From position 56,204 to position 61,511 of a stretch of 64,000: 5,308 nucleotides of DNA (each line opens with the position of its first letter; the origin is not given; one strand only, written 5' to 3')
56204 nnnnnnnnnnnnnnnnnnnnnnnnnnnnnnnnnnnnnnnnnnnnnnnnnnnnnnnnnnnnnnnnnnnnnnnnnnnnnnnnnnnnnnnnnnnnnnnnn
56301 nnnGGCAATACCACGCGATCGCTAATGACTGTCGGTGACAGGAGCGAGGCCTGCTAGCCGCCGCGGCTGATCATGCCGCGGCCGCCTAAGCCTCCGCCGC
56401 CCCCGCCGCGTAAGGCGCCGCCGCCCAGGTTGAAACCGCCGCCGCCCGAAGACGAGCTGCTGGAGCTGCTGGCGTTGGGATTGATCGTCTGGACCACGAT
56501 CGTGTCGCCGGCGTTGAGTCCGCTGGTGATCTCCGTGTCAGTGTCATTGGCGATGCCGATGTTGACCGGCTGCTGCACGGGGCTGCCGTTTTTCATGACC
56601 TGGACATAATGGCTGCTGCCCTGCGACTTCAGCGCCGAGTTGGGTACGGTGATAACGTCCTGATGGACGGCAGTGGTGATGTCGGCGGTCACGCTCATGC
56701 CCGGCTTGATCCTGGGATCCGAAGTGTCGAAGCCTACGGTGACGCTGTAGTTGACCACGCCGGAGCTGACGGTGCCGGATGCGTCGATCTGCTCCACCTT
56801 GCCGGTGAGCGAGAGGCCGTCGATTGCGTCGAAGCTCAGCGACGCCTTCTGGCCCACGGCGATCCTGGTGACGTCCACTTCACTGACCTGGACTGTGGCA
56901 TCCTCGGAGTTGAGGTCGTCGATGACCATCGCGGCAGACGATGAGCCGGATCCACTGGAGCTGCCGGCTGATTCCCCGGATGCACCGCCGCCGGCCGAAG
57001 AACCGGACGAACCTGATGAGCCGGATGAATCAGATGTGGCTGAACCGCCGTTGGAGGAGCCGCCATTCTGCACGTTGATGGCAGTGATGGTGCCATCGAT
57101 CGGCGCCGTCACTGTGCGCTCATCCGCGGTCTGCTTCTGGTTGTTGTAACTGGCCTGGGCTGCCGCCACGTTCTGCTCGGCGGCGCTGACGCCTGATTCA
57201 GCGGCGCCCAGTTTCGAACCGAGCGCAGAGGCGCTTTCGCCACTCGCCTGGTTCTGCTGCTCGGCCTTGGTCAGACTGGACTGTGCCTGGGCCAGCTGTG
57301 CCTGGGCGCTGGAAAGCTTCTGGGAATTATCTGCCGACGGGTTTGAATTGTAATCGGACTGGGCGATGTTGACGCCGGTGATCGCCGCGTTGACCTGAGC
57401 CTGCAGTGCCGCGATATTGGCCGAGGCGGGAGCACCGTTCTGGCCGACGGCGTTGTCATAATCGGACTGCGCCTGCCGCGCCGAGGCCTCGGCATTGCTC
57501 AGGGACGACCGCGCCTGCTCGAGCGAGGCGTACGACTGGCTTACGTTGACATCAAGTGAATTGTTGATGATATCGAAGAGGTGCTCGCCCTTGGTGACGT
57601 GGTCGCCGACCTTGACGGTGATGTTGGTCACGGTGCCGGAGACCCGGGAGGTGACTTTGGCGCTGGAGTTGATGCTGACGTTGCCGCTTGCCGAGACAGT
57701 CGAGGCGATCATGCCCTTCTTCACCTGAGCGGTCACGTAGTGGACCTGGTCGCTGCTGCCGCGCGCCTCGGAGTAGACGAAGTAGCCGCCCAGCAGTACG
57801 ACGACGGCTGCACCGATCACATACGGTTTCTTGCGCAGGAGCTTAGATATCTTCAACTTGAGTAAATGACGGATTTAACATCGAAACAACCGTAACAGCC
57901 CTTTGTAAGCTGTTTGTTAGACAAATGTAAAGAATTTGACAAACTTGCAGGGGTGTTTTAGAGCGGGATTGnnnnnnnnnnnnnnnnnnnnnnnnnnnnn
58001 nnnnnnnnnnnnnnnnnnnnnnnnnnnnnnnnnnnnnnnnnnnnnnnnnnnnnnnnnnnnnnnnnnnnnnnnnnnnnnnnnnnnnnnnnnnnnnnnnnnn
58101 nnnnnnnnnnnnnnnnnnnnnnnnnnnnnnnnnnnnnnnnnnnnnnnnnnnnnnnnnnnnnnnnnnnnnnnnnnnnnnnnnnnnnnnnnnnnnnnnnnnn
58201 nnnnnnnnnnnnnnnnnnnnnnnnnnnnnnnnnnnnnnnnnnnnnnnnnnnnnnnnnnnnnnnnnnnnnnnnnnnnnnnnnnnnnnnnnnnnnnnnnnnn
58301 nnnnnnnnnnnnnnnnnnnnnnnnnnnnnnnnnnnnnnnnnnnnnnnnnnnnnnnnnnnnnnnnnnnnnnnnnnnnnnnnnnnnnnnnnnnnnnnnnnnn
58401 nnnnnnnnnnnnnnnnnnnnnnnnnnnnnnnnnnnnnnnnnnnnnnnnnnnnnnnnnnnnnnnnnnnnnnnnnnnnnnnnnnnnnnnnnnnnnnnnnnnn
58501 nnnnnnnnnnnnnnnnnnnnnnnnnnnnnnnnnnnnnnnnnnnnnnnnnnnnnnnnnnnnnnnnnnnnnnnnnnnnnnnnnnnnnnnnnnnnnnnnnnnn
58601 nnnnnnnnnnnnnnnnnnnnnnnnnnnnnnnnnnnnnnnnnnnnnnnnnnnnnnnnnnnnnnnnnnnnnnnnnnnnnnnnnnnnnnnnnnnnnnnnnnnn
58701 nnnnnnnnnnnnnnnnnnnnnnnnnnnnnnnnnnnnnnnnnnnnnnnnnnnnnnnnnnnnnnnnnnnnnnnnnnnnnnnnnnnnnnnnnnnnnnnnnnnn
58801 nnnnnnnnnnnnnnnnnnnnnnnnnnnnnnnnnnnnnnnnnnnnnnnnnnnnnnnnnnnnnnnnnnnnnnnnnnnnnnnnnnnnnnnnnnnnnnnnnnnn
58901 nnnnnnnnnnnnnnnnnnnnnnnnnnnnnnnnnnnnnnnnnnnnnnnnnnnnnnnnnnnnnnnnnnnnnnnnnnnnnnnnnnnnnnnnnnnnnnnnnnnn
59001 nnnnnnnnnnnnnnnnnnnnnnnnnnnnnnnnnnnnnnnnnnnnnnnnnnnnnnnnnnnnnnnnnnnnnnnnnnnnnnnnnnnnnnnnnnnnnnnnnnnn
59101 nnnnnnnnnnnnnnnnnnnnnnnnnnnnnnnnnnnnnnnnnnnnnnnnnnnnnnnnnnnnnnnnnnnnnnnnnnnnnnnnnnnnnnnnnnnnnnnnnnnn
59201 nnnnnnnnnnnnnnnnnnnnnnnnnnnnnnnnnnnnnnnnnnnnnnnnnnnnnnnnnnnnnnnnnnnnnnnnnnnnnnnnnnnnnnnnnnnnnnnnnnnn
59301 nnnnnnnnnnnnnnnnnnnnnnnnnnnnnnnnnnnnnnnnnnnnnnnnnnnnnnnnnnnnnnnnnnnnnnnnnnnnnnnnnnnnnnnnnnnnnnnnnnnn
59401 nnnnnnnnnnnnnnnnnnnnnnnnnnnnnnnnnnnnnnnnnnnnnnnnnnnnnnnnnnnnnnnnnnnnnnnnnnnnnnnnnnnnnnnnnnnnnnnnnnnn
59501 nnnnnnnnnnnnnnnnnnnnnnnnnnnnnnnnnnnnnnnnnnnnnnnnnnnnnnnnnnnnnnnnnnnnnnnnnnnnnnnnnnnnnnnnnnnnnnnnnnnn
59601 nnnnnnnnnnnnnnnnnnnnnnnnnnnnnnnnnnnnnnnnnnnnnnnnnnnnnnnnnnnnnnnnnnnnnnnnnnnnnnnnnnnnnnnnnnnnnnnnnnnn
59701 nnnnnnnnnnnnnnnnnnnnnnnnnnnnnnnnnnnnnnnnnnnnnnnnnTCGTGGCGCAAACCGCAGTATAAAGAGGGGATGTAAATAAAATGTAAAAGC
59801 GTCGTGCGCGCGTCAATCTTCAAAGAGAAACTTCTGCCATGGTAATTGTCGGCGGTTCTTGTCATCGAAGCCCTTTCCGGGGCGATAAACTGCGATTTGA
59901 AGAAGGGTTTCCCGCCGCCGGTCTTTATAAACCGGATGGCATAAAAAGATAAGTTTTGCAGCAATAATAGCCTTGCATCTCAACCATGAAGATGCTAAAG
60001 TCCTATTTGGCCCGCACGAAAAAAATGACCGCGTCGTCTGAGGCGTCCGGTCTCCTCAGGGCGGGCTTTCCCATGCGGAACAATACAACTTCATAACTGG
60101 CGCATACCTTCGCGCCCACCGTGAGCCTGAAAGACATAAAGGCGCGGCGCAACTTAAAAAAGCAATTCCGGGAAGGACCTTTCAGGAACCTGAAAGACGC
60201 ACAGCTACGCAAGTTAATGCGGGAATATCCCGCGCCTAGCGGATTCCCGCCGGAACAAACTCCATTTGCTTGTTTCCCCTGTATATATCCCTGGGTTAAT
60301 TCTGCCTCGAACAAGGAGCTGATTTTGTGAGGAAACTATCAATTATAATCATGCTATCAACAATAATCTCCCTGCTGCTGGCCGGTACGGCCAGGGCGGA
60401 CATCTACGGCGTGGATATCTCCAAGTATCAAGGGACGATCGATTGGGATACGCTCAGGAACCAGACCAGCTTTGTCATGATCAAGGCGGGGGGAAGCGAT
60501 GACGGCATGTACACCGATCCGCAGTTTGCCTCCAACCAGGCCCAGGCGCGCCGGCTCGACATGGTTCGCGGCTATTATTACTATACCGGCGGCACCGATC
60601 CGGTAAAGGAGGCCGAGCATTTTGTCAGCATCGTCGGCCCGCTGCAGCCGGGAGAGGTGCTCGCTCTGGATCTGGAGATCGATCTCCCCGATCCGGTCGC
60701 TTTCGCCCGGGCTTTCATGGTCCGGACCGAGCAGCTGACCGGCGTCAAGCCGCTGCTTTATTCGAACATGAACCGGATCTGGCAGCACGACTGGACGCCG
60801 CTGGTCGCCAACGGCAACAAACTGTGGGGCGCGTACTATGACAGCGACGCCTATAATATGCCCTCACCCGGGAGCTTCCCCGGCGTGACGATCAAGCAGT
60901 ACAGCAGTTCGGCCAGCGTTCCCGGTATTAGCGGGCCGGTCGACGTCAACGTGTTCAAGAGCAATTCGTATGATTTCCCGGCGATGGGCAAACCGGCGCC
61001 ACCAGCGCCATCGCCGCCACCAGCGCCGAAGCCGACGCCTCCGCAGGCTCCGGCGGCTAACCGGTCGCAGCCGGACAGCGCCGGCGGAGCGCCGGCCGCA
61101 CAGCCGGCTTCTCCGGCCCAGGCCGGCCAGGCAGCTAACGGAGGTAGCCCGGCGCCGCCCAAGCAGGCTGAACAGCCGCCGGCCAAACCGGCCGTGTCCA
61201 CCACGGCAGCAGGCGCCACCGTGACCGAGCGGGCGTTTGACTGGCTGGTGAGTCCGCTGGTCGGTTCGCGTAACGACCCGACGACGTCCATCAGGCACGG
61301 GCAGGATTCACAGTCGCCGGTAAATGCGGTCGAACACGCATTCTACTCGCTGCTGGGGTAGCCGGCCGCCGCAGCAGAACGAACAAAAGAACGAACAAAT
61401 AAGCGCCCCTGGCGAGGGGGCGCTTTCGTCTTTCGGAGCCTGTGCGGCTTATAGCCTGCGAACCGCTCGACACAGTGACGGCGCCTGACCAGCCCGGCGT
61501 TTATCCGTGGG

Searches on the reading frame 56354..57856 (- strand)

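Call 57: search_protein_families(library=pfam, proteins=[window:56354-57856:-], max_evalue=0.00001)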
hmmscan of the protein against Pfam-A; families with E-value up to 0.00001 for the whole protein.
window:56354-57856:- (500 aa): 4 families
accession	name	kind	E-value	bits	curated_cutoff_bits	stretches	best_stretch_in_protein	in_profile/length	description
PF16576.10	HlyD_D23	-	1.4e-16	60.8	30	1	51-125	3-78/214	Barrel-sandwich domain of CusB or HlyD membrane-fusion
PF13437.12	HlyD_3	-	1e-12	49.2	22.2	0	311-386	29-106/106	HlyD family secretion protein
PF13533.13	Biotin_lipoyl_2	-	9.1e-09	35.4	29.8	0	67-94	2-29/32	Biotin-lipoyl like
PF00364.28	Biotin_lipoyl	-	3.6e-06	27.2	22.1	0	66-96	43-73/73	Biotin-requiring enzyme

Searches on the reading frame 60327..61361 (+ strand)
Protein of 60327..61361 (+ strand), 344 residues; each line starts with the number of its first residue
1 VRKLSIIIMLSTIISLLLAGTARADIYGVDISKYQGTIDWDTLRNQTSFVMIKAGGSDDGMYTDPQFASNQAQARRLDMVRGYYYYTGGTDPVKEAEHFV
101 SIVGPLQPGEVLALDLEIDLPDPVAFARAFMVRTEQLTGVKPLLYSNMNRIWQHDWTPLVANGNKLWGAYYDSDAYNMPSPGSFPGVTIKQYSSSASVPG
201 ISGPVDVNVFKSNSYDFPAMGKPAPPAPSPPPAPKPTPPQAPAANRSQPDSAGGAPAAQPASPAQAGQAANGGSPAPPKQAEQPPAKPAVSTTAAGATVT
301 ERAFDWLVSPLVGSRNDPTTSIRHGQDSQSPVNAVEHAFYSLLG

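Call 51: search_protein_families(library=pfam, proteins=[window:60327-61361:+])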
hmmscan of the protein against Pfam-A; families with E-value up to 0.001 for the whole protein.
window:60327-61361:+ (344 aa): 1 family
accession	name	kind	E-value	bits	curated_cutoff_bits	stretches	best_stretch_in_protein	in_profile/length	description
PF01183.26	Glyco_hydro_25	-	3.8e-23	83.2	27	1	29-201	1-180/180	Glycosyl hydrolases family 25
